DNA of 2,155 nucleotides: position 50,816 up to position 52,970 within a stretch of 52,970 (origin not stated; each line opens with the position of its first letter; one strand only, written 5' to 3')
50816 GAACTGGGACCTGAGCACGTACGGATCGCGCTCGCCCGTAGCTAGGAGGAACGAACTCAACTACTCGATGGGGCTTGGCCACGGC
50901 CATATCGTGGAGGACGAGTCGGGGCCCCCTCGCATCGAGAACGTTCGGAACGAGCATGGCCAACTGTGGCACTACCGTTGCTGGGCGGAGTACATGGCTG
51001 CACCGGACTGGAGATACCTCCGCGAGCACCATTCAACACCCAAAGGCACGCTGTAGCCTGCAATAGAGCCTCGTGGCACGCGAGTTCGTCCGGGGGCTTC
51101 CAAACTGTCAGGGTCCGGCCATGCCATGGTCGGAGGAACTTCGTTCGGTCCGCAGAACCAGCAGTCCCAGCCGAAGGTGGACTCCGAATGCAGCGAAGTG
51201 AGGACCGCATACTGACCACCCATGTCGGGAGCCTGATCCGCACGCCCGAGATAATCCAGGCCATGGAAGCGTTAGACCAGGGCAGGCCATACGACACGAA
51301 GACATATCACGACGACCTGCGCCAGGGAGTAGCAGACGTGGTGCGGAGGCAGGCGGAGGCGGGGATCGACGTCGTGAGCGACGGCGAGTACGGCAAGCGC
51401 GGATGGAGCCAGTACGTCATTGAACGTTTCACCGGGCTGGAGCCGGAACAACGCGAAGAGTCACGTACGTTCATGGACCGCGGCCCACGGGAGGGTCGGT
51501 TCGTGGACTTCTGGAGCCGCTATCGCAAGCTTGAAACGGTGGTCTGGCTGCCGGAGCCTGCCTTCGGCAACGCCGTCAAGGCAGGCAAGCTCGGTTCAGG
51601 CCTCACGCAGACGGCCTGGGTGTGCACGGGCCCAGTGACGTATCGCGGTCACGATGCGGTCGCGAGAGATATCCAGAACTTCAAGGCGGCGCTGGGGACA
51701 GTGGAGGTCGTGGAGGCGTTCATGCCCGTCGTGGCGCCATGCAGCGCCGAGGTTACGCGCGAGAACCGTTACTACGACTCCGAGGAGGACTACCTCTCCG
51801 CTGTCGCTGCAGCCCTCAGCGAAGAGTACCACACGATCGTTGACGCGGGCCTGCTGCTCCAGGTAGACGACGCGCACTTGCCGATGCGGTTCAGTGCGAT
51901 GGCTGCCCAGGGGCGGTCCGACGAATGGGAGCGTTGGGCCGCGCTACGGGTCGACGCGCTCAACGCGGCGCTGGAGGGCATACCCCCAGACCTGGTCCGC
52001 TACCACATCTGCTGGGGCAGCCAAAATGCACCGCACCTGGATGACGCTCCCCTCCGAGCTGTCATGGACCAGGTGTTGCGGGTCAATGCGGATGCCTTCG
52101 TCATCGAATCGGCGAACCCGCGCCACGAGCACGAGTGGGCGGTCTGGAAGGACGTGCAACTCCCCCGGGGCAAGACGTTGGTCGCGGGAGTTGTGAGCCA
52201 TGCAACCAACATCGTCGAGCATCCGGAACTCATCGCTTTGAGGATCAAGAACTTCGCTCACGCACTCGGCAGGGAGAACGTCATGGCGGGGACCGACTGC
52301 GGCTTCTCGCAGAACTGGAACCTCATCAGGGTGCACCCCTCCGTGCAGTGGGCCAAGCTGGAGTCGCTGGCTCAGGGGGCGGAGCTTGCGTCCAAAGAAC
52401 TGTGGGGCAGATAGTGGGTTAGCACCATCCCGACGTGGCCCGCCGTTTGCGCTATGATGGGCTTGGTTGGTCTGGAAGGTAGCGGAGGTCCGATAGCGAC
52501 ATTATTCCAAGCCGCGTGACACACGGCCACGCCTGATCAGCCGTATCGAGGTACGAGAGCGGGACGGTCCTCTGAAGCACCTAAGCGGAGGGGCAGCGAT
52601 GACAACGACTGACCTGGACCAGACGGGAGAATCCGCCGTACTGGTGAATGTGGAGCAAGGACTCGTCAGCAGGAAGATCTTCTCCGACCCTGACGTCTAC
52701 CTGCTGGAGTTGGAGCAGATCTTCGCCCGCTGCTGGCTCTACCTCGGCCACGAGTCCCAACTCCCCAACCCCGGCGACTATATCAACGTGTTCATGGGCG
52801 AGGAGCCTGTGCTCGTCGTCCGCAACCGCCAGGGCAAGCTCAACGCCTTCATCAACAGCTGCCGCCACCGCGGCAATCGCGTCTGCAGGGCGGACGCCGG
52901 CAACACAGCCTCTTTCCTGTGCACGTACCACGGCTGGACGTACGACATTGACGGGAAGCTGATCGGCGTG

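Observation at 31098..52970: Large regulator-free aromatic catabolism cluster built from paralog pairs; possibly an undescribed pathway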

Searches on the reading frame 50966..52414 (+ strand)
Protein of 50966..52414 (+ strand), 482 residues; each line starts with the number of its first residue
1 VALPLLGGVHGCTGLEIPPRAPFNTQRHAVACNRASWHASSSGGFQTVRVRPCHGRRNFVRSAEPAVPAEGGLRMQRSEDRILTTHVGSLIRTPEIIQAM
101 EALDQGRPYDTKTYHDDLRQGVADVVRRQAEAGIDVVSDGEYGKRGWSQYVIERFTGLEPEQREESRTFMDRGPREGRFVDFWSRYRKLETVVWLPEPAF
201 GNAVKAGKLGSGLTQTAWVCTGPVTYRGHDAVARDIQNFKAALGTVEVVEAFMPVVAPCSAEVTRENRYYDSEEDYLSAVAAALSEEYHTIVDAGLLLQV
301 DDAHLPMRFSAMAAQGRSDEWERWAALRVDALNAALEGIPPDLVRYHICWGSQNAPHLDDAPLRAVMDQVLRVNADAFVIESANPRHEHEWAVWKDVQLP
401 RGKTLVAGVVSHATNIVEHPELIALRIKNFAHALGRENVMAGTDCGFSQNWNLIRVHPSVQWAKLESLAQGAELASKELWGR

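Call 5: search_protein_families(library=pfam, proteins=[window:50966-52414:+])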
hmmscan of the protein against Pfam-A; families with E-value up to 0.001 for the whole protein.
window:50966-52414:+ (482 aa): 1 family
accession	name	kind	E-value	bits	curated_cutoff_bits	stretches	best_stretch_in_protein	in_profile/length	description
PF01717.24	Meth_synt_2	-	2.6e-14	53.7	21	2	274-449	146-305/324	Cobalamin-independent synthase, Catalytic domain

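Call 13: find_encoding_contigs(protein=window:50966-52414:+, flank=10000, max_places=6)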
Protein window:50966-52414:+ (482 aa): no gene with exactly this product is on record in the collection.

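Call 17: search_protein_families(library=ncbifam, proteins=[window:50966-52414:+], max_evalue=0.00001)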
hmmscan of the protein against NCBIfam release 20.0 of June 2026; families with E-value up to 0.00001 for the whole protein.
window:50966-52414:+ (482 aa): 7 families
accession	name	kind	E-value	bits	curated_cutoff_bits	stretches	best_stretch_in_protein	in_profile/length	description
NF004875.0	PRK06233.1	equivalog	1.2e-24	86.9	576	1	267-471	157-367/373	vitamin B12 independent methionine synthase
NF003317.0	PRK04326.1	equivalog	6.5e-21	74.8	406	2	267-479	146-326/340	methionine synthase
NF005085.0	PRK06520.1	subfamily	1.2e-20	74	313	2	267-469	155-361/368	5-methyltetrahydropteroyltriglutamate--homocysteine S-methyltransferase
NF006589.0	PRK09121.1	equivalog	6.1e-14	51.8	392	1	268-479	144-340/342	methionine synthase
NF002119.0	PRK00957.1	equivalog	3.5e-10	39.5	258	0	363-448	201-283/306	methionine synthase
NF003556.0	PRK05222.1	equivalog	4.6e-08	32.5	541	1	83-158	421-495/750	5-methyltetrahydropteroyltriglutamate--homocysteine S-methyltransferase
TIGR01371.1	met_syn_B12ind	equivalog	4.1e-07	29.4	929.95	0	84-158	428-501/754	5-methyltetrahydropteroyltriglutamate--homocysteine S-methyltransferase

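Call 24: find_related_loci(query=window:50966-52414:+, collection=genome_contigs, flank=10000)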
Query window:50966-52414:+ (482 aa) in genome_contigs; peptide patterns used: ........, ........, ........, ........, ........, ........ (x = any residue, [..] = any of these).
336 stretches matched a pattern; 287 encode a relative of the query (tblastn E <= 1e-3); the best 80 are kept; 78 distinct loci.
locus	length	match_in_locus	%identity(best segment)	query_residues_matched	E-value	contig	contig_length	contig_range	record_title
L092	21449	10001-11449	86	1-482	0e+0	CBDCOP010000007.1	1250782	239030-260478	MAG: Dehalococcoidia bacterium isolate 0cbdef8c-498a-4e31-a88f-bb18f8401b77 genome assembly, contig: contig_7, whole gen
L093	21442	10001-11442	86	1-481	0e+0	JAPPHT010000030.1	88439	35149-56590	MAG: Chloroflexota bacterium isolate RHO1_bin_8 NODE_606_length_88439_cov_20.885681, whole genome shotgun sequence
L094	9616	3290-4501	60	71-482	7e-166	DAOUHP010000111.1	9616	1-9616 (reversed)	MAG TPA_asm: Dehalococcoidia bacterium isolate S16_96 k189_179646, whole genome shotgun sequence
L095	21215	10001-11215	60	70-482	1e-163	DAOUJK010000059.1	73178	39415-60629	MAG TPA_asm: Dehalococcoidia bacterium isolate S32_261 k113_2783678, whole genome shotgun sequence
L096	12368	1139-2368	56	75-482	4e-151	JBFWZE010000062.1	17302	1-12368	MAG: Dehalococcoidia bacterium isolate CA_2019_TPBS_180 NODE_14393_length_17302_cov_14.672897_TPBS, whole genome shotgun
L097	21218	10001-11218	55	71-481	5e-145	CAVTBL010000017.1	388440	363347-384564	MAG: uncultured Chloroflexia bacterium isolate MFD02416.bin.2.180 genome assembly, contig: contig_8891, whole genome sho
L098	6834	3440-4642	55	75-480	4e-142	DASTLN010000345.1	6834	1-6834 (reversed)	MAG TPA_asm: Dehalococcoidia bacterium isolate SMAG_U2898 k141_1108307, whole genome shotgun sequence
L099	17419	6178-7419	54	66-480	2e-139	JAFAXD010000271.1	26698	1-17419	MAG: Xanthobacteraceae bacterium isolate CP_BM_RX_79 BM_RX_k147_8436394, whole genome shotgun sequence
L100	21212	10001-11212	55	71-480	7e-138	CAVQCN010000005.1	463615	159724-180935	MAG: uncultured Chloroflexia bacterium isolate MFD02416.bin.1.135 genome assembly, contig: contig_73874, whole genome sh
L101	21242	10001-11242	53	66-480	2e-137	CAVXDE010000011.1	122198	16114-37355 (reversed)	MAG: uncultured Alphaproteobacteria bacterium isolate MFD04428.bin.1.20 genome assembly, contig: contig_130976, whole ge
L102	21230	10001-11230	53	71-481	3e-135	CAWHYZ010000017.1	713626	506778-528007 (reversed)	MAG: uncultured Alphaproteobacteria bacterium isolate MFD02199.bin.1.8 genome assembly, contig: contig_4497, whole genom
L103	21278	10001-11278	51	50-480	2e-134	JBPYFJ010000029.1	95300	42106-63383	MAG: Xanthobacteraceae bacterium isolate Bin.016.fastaField_pasture_P3 k127_2006960, whole genome shotgun sequence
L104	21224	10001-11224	52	72-480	4e-134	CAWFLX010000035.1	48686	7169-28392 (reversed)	MAG: uncultured Alphaproteobacteria bacterium isolate MFD06298.bin.1.62 genome assembly, contig: contig_41491, whole gen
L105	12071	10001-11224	52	72-480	2e-133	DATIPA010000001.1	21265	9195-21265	MAG TPA_asm: Xanthobacteraceae bacterium isolate SMAG_U15838 k141_914415, whole genome shotgun sequence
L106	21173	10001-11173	53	71-482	2e-132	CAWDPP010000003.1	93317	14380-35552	MAG: uncultured Alphaproteobacteria bacterium isolate MFD09222.bin.2.18 genome assembly, contig: contig_103620, whole ge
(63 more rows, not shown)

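Call 26: search_protein_families(library=pfam, proteins=[L092:11537-12979:+, L092:12832-13650:+, L092:13726-14574:-, L092:14561-15136:-, L092:15124-16647:-, L092:16490-17950:-, L092:18066-20399:-, L092:19398-20612:+, L092:20644-21447:-, L092:7337-8743:+])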
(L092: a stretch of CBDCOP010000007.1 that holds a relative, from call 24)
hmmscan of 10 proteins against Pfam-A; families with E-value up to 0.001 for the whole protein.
L092:11537-12979:+ (480 aa): 2 families
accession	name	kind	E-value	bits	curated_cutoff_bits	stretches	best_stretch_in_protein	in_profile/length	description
PF00355.32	Rieske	-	2.1e-18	66.5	20.3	1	80-163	2-83/88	Rieske [2Fe-2S] domain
PF00848.25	Ring_hydroxyl_A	-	6e-12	46.3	24.9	1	230-418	13-180/208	Ring hydroxylating alpha subunit (catalytic domain)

L092:12832-13650:+ (272 aa): 0 families

L092:13726-14574:- (282 aa): 1 family
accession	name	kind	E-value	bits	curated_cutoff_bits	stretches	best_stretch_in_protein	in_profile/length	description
PF03992.22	ABM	-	6.1e-13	49.2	23.1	2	31-106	5-69/78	Antibiotic biosynthesis monooxygenase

L092:14561-15136:- (191 aa): 2 families
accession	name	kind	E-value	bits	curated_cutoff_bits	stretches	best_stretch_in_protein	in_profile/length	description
PF00866.24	Ring_hydroxyl_B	-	8.9e-41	139.7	27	1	38-182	2-142/144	Ring hydroxylating beta subunit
PF13577.12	SnoaL_4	-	2.5e-07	31.2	24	1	28-174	6-126/126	SnoaL-like domain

L092:15124-16647:- (507 aa): 2 families
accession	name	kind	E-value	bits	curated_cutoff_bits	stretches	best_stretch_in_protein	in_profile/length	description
PF00355.32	Rieske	-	1.8e-18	66.7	20.3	1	104-187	2-83/88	Rieske [2Fe-2S] domain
PF00848.25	Ring_hydroxyl_A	-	5.6e-11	43.2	24.9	1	253-444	10-182/208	Ring hydroxylating alpha subunit (catalytic domain)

L092:16490-17950:- (486 aa): 2 families
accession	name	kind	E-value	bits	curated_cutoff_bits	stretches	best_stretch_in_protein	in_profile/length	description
PF00355.32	Rieske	-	7e-19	68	20.3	1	97-182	2-85/88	Rieske [2Fe-2S] domain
PF00848.25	Ring_hydroxyl_A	-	8.5e-12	45.8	24.9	1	232-428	13-180/208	Ring hydroxylating alpha subunit (catalytic domain)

L092:18066-20399:- (777 aa): 2 families
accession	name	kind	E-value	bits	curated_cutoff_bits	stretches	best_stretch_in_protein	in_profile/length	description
PF07690.21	MFS_1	-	1.3e-35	123.4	33.4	2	370-625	3-241/347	Major Facilitator Superfamily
PF12832.13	MFS_1_like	-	1.5e-05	24.7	25.2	1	394-738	30-365/373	MFS_1 like family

L092:19398-20612:+ (404 aa): 1 family
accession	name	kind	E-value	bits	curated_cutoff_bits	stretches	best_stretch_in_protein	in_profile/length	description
PF01717.24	Meth_synt_2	-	1e-10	41.9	21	2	15-88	4-76/324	Cobalamin-independent synthase, Catalytic domain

L092:20644-21447:- (267 aa): 1 family
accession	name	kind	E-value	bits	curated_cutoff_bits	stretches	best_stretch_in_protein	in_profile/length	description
PF04909.20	Amidohydro_2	-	3.5e-20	73.4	26.4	1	10-250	73-285/289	Amidohydrolase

L092:7337-8743:+ (468 aa): 2 families
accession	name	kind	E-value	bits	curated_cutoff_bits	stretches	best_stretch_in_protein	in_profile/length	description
PF00355.32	Rieske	-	1.3e-18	67.1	20.3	1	64-147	2-83/88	Rieske [2Fe-2S] domain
PF00848.25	Ring_hydroxyl_A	-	1.9e-14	54.5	24.9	1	185-401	2-182/208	Ring hydroxylating alpha subunit (catalytic domain)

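Call 32: search_protein_families(library=pfam, proteins=[L095:13471-14898:+, L095:12504-13322:+, L095:16291-17637:+, L095:18695-19666:+, L095:20087-21151:-, L095:11250-12851:-, L095:4345-5346:-, L095:3715-4308:+, L095:5171-5839:-])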
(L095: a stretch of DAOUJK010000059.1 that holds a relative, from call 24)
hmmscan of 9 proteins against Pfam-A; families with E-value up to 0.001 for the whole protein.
L095:13471-14898:+ (475 aa): 5 families
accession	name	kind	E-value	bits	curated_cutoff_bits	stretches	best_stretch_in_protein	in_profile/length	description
PF21760.3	SecD_1st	-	2.2e-21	75.5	27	1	95-149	2-56/60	Protein translocase subunit SecDF, P1 domain, N-terminal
PF22599.2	SecDF_P1_head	-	3.1e-18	66.2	27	1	164-270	17-114/114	SecDF, P1 head subdomain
PF02355.23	SecD_SecF_C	-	1.6e-14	54.2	20.5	1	271-443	12-183/189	Protein export membrane protein SecD/SecF, C-terminal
PF07549.19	Sec_GG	-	0.00046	20.1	20.3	0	64-81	6-23/28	SecD/SecF GG Motif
PF03176.21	MMPL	-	0.00048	19.6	20.5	1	313-435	174-291/333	MMPL family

L095:12504-13322:+ (272 aa): 3 families
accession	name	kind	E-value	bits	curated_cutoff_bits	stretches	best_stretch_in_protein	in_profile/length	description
PF00106.31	adh_short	-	6.4e-49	166.5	26.6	1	23-222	1-192/195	short chain dehydrogenase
PF13561.12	adh_short_C2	-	3.5e-42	145.1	27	1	31-223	5-186/236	Enoyl-(Acyl carrier protein) reductase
PF08659.16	KR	-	1e-11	45.5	22.6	1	26-194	4-164/180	KR domain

L095:16291-17637:+ (448 aa): 2 families
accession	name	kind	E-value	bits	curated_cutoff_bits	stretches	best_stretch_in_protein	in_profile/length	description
PF14518.11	Haem_oxygenas_2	-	5e-18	66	28.9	1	241-413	6-176/177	Iron-containing redox enzyme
PF03070.21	TENA_THI-4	-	2e-06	28.2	22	1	216-399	13-187/210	TENA/THI-4/PQQC family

L095:18695-19666:+ (323 aa): 1 family
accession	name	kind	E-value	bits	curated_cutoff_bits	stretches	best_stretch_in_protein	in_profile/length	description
PF01261.30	AP_endonuc_2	-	7.3e-44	150.8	31.1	1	54-304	1-235/249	Xylose isomerase-like TIM barrel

L095:20087-21151:- (354 aa): 2 families
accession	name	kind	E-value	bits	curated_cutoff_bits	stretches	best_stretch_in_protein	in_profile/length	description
PF02812.23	ELFV_dehydrog_N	-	5.6e-29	100.9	25.3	1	24-132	15-128/129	Glu/Leu/Phe/Val dehydrogenase, dimerisation domain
PF00208.27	ELFV_dehydrog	-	5.4e-28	98.8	23.4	2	221-351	101-239/241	Glutamate/Leucine/Phenylalanine/Valine dehydrogenase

L095:11250-12851:- (533 aa): 1 family
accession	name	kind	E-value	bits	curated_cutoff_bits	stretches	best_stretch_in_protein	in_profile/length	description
PF04909.20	Amidohydro_2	-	7e-21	75.7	26.4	1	205-518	5-287/289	Amidohydrolase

L095:4345-5346:- (333 aa): 1 family
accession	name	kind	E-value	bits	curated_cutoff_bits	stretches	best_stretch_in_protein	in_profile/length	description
PF03992.22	ABM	-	8.3e-14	52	23.1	2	82-157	5-69/78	Antibiotic biosynthesis monooxygenase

L095:3715-4308:+ (197 aa): 0 families

L095:5171-5839:- (222 aa): 2 families
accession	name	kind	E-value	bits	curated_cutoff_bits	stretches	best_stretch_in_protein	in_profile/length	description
PF00866.24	Ring_hydroxyl_B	-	9.5e-42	142.9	27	1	69-213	2-142/144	Ring hydroxylating beta subunit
PF13577.12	SnoaL_4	-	1.2e-05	25.8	24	1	59-205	6-126/126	SnoaL-like domain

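Call 36: search_solved_structures(query=window:50966-52414:+, max_evalue=0.01, show_alignments=1)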
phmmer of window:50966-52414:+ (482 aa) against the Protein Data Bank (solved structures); distinct sequences matched with E-value up to 0.01: 5.
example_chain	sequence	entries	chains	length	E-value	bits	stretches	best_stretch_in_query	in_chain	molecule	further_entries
1ypx_A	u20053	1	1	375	5.8e-14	55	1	220-470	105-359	putative vitamin-B12 independent methionine synthase family protein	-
3rpd_A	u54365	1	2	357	2.8e-05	26.3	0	319-479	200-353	Methionine synthase (B12-independent)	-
1xpg_A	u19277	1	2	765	3.1e-05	26.2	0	83-162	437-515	5-methyltetrahydropteroyltriglutamate--homocysteine methyltransferase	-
1xdj_A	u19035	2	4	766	3.1e-05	26.2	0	83-162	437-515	5-methyltetrahydropteroyltriglutamate--homocysteine methyltransferase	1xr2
1t7l_A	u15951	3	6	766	3.1e-05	26.2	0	83-162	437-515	5-methyltetrahydropteroyltriglutamate--homocysteine methyltransferase | 5-methyltetrahydropteroyltriglutamate-homocysteine methyltransferase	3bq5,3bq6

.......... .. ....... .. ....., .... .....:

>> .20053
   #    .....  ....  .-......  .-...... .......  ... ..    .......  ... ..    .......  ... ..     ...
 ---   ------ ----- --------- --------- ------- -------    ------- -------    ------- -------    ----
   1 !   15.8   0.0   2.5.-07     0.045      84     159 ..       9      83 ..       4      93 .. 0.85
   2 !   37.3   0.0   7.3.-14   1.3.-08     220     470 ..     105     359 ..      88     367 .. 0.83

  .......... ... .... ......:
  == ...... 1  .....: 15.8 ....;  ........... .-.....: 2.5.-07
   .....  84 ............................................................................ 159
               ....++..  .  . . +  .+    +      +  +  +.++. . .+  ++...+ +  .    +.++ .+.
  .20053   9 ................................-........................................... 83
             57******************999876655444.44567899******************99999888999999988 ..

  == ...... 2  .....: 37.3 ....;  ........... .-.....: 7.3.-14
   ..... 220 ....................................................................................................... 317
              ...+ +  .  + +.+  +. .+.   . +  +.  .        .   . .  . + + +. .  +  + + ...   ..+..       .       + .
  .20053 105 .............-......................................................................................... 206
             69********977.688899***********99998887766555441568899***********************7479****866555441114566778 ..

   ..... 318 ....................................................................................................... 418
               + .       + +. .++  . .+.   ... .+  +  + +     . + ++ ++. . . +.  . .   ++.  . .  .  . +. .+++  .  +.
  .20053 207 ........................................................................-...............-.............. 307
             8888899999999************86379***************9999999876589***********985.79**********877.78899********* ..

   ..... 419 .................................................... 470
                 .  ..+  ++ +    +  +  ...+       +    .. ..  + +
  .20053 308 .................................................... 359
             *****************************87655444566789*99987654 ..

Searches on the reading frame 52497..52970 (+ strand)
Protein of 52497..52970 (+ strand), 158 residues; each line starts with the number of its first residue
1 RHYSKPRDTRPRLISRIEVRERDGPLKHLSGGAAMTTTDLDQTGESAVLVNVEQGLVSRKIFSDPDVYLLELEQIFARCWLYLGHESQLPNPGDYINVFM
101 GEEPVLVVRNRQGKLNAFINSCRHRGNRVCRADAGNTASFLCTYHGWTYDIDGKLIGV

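Call 5: search_protein_families(library=pfam, proteins=[window:52497-52970:+])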
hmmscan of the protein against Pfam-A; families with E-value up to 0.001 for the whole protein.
window:52497-52970:+ (158 aa): 1 family
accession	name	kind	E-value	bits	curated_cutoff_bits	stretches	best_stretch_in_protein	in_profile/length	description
PF00355.32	Rieske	-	1.7e-17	63.6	20.3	1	80-157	2-77/88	Rieske [2Fe-2S] domain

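Call 17: search_protein_families(library=ncbifam, proteins=[window:52497-52970:+], max_evalue=0.00001)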
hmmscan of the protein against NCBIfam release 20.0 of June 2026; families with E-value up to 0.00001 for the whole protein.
window:52497-52970:+ (158 aa): 6 families
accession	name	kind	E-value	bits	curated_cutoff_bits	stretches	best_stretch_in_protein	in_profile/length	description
NF042946.1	3PPDioc_HcaE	equivalog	7.9e-46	157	830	1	47-157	6-116/450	3-phenylpropionate/cinnamic acid dioxygenase subunit alpha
TIGR03229.1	benzo_1_2_benA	equivalog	2.1e-35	122.5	780.95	1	53-157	10-116/433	benzoate 1,2-dioxygenase large subunit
NF058607.1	GlBtMonoOxGbcA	equivalog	3.6e-32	111.3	670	1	58-156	34-132/420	glycine betaine monooxygenase oxygenase subunit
NF041684.1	ant_diox_AndAc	equivalog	8.3e-30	103.7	750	1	45-158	11-125/418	anthranilate 1,2-dioxygenase large subunit AndAc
TIGR03228.1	anthran_1_2_A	equivalog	1.3e-28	100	671.9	1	57-158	16-117/438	anthranilate 1,2-dioxygenase large subunit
NF052579.1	BetMthstMoxSdmAMthl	equivalog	4.9e-08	32.3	600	1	80-157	18-93/351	4beta-methylsterol monooxygenase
